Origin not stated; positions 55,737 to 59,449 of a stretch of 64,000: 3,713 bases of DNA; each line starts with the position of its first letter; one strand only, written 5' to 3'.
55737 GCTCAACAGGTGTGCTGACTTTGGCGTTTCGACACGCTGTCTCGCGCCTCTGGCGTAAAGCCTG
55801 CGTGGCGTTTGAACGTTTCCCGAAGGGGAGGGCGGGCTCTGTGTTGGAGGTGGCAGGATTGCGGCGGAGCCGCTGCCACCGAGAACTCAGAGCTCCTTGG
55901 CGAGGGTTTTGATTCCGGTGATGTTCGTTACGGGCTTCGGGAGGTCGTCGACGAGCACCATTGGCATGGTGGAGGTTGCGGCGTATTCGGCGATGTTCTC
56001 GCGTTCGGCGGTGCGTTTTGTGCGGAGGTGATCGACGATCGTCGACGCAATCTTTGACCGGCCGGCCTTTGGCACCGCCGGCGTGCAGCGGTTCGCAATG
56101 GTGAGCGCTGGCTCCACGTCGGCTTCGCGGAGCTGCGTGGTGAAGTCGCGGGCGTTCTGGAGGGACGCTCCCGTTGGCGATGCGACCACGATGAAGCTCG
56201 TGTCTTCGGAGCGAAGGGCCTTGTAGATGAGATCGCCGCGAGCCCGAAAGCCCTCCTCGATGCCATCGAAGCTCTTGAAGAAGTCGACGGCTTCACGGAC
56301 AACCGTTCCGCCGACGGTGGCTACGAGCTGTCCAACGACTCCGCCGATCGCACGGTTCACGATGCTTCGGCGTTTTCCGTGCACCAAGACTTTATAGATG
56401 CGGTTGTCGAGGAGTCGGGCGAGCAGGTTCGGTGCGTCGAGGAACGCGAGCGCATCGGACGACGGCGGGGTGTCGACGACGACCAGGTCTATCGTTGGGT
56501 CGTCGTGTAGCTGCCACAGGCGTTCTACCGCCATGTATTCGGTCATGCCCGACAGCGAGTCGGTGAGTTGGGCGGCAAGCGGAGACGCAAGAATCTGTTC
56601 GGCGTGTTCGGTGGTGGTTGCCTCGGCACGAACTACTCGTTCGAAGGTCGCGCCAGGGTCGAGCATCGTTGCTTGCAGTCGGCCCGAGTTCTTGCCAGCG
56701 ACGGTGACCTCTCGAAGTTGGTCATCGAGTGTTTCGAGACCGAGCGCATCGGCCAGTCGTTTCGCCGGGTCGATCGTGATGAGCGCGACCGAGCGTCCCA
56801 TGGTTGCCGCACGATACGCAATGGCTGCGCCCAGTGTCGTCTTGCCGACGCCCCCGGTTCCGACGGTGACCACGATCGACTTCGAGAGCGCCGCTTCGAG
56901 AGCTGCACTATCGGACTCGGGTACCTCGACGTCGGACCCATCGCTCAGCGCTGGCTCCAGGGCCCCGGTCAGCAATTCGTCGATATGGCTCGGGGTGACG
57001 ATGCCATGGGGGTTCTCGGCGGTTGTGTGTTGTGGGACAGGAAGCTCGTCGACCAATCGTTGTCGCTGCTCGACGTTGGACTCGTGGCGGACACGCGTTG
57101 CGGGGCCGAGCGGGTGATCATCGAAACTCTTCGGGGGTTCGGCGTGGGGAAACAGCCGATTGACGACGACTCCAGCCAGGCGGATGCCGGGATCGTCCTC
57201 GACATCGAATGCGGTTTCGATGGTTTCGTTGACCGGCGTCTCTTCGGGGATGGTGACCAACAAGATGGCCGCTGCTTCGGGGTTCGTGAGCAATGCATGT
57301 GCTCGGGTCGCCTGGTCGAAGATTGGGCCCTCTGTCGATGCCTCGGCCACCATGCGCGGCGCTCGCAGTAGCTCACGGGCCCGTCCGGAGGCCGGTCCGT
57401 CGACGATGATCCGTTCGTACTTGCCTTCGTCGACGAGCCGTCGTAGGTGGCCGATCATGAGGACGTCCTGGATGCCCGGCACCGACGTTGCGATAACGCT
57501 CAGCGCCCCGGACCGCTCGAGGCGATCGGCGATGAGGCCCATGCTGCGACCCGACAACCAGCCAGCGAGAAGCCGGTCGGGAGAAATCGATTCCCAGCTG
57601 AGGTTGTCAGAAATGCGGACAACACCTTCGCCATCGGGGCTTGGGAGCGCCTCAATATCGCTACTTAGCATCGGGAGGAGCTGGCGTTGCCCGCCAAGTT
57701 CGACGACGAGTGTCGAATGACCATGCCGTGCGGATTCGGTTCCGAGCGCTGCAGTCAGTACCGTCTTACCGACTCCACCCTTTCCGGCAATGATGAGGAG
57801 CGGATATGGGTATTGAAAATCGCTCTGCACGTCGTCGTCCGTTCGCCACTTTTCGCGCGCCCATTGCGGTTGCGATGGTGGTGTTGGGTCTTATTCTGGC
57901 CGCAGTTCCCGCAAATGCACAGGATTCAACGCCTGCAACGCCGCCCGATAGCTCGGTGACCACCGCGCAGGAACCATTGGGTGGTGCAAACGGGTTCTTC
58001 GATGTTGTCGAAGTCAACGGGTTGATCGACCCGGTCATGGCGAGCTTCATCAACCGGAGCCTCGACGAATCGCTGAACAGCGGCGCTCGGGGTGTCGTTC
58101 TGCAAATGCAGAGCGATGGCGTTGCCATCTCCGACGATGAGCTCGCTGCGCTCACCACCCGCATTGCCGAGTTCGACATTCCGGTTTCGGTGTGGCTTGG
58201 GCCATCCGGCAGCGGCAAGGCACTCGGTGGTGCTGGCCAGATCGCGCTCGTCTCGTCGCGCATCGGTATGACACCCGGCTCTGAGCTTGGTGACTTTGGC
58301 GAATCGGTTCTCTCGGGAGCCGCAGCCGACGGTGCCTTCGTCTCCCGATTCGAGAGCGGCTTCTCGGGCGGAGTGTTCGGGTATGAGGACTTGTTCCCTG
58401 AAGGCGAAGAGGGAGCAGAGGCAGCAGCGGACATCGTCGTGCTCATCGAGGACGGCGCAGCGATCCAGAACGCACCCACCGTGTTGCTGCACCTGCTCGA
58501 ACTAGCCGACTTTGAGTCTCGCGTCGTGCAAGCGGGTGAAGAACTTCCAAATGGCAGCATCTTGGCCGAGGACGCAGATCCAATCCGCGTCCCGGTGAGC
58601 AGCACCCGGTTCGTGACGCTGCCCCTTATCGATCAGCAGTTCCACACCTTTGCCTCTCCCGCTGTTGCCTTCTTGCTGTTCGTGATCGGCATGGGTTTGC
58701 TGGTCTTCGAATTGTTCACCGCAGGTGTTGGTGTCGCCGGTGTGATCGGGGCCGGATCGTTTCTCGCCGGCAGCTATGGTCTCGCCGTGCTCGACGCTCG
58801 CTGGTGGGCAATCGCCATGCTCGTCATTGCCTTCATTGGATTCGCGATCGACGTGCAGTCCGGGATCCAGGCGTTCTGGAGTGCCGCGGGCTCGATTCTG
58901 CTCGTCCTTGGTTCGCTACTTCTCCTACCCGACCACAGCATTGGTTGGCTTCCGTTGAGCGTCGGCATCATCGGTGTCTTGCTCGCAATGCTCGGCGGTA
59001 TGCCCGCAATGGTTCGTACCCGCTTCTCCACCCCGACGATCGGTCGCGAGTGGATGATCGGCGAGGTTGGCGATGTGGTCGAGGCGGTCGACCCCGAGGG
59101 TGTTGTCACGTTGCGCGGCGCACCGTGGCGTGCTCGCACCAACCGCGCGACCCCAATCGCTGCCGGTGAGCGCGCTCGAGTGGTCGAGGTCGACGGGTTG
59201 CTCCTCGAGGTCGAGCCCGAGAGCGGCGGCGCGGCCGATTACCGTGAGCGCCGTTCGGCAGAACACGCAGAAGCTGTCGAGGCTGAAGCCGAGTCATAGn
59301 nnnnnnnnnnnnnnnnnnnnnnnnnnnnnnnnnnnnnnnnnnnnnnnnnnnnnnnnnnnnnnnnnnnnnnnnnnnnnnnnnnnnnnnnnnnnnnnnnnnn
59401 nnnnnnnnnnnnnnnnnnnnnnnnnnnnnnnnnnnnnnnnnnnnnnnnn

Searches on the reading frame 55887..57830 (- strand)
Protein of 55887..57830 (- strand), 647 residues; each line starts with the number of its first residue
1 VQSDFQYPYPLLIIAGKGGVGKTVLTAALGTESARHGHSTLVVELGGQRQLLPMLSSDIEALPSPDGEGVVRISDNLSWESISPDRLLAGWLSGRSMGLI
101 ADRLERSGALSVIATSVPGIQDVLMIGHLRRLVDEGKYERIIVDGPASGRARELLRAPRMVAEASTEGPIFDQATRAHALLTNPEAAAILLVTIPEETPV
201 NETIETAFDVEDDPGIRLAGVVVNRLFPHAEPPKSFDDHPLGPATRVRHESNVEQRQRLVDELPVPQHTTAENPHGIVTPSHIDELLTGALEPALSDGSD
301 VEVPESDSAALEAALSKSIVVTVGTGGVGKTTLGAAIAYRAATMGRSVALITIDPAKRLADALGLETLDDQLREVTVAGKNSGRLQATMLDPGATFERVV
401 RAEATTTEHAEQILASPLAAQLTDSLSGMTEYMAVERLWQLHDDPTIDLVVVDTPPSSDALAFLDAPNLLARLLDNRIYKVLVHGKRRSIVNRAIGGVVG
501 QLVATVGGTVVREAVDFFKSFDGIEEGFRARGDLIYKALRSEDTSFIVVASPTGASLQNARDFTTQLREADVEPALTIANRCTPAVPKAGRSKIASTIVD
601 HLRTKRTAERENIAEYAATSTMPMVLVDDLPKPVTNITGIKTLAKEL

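Call 11: search_protein_families(library=pfam, proteins=[window:55887-57830:-])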
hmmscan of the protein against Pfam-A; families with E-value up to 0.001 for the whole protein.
window:55887-57830:- (647 aa): 16 families
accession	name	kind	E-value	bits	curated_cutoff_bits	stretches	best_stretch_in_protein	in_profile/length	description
PF02374.21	ArsA_ATPase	-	1.2e-48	166.3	24.3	3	319-588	3-251/305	Anion-transporting ATPase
PF01656.29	CbiA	-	2.1e-18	66.9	25.4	2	12-226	2-83/125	CobQ/CobB/MinD/ParA nucleotide binding domain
PF13614.12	AAA_31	-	4.9e-12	46.6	27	1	317-461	2-132/177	AAA domain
PF10609.15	ParA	-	4.4e-08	33.3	27.1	0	316-354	3-41/246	NUBPL iron-transfer P-loop NTPase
PF01695.23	IstB_IS21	-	2.4e-07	31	24.1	0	317-354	92-129/238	IstB-like ATP binding protein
PF20720.3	nSTAND3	-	2.4e-06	27.7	27.2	0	309-356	9-57/155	Novel STAND NTPase 3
PF13191.12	AAA_16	-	9.6e-06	26.6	32.6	0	10-37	25-52/167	AAA ATPase domain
PF00448.28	SRP54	-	5.1e-05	23.4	22.7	0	318-381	2-63/196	SRP54-type protein, GTPase domain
PF24883.2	NPHP3_N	-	0.0001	23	24.8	0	10-39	23-52/164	Nephrocystin 3, N-terminal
PF02562.22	PhoH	-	0.00013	21.9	27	0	310-369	12-71/205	PhoH-like protein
PF13401.12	AAA_22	-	0.00016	22.4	27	0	317-387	5-73/130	AAA domain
PF00931.28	NB-ARC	-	0.00021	21.1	23.5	0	318-340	19-41/248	NB-ARC domain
PF06414.18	Zeta_toxin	-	0.00055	19.9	22.3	0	11-57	18-63/199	Zeta toxin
PF03193.22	RsgA_GTPase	-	0.00058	20.2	30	0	307-338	96-127/174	RsgA GTPase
PF06564.18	CBP_BcsQ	-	0.00064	19.8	21.3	0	17-48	10-41/234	Cellulose biosynthesis protein BcsQ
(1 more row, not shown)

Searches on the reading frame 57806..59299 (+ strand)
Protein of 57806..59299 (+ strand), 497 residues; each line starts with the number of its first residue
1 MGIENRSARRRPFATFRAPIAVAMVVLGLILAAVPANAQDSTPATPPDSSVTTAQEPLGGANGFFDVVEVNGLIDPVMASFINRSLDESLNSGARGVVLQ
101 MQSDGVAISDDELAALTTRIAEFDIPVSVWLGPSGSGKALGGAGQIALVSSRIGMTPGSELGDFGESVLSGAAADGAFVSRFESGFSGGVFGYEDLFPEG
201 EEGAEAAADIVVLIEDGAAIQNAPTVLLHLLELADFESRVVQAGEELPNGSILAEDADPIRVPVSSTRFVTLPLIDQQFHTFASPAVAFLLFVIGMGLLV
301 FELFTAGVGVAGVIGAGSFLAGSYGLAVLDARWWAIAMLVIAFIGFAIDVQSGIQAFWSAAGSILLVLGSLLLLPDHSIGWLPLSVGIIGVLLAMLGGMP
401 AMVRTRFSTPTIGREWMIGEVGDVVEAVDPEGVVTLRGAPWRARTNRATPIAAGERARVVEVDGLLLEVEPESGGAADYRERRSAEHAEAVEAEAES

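Call 11: search_protein_families(library=pfam, proteins=[window:57806-59299:+])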
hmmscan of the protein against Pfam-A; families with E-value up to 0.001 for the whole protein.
window:57806-59299:+ (497 aa): 3 families
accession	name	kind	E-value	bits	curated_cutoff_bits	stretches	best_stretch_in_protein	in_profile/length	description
PF01957.25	NfeD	-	1.2e-13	51.4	29.1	1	415-471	2-57/57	NfeD-like C-terminal, partner-binding domain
PF24961.1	NfeD_membrane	-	5.5e-13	49.4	26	1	287-395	2-112/119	NfeD integral membrane domain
PF25145.1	NfeD1b_N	-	8.3e-08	32.5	40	1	67-180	4-111/189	NfeD1b, N-terminal domain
